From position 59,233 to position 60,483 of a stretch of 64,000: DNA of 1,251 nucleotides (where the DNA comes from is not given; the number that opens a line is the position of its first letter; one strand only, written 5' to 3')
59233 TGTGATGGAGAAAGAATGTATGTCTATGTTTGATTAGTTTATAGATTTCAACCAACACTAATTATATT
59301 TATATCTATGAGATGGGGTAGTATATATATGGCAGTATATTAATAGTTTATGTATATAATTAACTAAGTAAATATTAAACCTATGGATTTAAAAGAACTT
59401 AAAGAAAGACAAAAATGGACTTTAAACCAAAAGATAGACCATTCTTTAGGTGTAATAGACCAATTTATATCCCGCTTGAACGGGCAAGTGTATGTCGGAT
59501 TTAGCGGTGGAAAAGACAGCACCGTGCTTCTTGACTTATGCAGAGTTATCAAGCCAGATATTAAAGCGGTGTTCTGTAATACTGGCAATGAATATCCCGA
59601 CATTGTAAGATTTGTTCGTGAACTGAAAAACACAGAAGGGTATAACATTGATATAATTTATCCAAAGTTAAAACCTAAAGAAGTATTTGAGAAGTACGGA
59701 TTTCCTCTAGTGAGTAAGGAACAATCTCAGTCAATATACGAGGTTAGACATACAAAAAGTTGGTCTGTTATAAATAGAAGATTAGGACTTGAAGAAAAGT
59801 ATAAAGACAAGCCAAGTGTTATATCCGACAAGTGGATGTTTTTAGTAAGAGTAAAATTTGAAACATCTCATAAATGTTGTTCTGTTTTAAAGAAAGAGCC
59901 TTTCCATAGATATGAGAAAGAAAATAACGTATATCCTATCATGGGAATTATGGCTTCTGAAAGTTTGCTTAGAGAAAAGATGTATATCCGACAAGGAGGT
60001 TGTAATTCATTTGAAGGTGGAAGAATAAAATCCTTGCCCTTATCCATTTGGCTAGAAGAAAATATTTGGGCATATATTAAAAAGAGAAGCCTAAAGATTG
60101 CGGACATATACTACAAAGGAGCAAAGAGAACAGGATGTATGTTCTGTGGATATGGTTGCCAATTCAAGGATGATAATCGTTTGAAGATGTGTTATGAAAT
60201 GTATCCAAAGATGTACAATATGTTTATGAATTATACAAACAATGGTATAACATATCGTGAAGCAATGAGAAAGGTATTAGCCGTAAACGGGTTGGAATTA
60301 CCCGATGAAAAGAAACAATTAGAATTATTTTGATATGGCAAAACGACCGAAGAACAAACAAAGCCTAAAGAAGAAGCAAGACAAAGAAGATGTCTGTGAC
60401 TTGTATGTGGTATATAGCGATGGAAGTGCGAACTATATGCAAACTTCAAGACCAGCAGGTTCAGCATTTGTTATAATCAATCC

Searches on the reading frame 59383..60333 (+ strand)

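Call 78: search_protein_families(library=pfam, proteins=[window:59383-60333:+], max_evalue=0.001)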
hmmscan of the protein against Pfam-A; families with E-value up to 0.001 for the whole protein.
window:59383-60333:+ (316 aa): 1 family
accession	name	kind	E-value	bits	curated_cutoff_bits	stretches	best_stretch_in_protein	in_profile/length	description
PF01507.26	PAPS_reduct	-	2.8e-26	93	22.5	2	158-255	77-172/175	Phosphoadenosine phosphosulfate reductase domain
